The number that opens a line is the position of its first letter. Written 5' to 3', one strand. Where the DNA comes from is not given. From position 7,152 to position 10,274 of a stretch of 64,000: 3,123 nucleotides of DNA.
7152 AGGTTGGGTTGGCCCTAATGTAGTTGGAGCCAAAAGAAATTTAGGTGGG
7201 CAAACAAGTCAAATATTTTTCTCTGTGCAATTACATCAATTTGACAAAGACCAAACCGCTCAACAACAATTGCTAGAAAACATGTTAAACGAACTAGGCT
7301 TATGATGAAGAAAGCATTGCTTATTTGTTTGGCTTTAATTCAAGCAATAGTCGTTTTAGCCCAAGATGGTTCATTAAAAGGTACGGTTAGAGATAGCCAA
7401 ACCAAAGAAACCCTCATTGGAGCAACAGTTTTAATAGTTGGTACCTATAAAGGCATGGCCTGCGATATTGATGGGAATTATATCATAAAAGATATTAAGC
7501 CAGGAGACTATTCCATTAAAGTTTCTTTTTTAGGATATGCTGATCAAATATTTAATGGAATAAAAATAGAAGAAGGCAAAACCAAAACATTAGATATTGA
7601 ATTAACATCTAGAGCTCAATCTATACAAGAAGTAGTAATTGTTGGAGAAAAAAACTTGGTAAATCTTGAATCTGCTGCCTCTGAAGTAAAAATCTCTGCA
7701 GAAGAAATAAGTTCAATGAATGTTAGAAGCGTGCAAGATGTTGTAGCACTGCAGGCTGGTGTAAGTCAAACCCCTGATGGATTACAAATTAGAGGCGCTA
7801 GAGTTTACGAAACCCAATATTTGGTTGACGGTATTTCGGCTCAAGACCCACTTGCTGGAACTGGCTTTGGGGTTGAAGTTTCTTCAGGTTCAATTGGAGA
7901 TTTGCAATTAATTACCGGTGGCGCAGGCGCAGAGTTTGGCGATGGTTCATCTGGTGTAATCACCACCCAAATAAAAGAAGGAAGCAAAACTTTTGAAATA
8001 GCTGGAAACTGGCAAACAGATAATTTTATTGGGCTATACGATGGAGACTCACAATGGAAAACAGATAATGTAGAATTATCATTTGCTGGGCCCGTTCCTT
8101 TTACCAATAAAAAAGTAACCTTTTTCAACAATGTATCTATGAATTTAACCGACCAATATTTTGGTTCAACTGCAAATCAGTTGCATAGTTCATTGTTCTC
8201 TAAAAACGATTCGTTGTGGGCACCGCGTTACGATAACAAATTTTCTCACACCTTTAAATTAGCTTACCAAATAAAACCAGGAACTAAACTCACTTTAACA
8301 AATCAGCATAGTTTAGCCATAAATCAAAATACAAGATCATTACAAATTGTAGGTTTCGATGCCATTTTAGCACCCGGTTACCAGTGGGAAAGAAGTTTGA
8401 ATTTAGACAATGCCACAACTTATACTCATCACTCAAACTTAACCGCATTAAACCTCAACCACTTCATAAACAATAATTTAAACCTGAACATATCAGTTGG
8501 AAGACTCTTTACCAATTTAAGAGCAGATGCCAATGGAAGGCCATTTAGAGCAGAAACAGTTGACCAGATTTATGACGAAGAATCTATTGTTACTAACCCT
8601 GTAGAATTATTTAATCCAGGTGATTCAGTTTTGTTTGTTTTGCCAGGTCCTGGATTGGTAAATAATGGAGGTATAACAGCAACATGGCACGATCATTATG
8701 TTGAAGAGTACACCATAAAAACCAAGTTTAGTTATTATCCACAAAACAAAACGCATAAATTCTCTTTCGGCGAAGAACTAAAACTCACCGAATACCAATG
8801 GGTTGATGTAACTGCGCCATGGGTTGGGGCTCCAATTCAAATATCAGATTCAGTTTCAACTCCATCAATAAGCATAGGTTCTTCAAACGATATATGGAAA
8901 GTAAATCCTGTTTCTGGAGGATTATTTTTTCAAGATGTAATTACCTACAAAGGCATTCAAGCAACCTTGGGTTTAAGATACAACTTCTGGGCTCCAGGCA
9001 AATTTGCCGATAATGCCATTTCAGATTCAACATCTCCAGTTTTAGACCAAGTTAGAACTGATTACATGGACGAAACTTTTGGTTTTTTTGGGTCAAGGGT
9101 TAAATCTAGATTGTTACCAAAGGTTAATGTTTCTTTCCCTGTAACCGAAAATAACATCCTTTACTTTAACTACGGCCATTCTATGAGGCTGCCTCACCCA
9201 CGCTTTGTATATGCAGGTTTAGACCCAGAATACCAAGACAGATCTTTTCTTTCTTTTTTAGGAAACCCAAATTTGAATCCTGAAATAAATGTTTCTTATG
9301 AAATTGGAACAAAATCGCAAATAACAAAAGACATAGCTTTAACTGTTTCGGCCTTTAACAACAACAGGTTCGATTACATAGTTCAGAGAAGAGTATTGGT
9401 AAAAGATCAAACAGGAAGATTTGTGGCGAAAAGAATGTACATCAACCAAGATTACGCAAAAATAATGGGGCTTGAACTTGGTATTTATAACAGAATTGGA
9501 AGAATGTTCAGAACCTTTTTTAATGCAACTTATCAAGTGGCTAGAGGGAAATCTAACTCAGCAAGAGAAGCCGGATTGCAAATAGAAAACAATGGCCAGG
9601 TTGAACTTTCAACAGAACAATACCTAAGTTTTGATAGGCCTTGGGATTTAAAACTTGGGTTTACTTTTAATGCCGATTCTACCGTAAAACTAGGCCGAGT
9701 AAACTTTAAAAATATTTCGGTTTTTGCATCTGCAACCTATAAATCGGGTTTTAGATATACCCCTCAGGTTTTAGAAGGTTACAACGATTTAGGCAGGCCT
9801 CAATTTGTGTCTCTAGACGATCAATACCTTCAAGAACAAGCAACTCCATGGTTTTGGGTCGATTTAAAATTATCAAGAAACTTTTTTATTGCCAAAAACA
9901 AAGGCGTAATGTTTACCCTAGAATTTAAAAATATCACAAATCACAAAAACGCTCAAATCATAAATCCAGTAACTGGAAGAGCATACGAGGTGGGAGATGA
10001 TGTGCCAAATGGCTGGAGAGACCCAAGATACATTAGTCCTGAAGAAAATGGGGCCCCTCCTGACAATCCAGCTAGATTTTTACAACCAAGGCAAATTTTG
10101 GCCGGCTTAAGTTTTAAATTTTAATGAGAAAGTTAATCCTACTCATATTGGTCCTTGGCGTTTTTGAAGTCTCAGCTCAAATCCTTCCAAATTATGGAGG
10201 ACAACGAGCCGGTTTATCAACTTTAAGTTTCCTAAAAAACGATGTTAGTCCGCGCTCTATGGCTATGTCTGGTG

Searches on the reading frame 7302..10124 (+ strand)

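Call 76: search_protein_families(library=pfam, proteins=[window:7302-10124:+], max_evalue=0.00001)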
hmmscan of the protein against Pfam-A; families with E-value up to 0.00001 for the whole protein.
window:7302-10124:+ (940 aa): 4 families
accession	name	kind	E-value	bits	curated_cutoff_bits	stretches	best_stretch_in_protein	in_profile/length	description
PF00593.30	TonB_dep_Rec_b-barrel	-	6.1e-23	82.8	27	1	326-877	11-435/436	TonB dependent receptor-like, beta-barrel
PF13715.12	CarbopepD_reg_2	-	1e-19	70.8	32.2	1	25-113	1-88/88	CarboxypepD_reg-like domain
PF13620.12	CarboxypepD_reg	-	3.8e-15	56.4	32.3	1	24-102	1-82/82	Carboxypeptidase regulatory-like domain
PF07715.20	Plug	-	4.5e-08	34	23.9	1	124-218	5-105/107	TonB-dependent Receptor Plug Domain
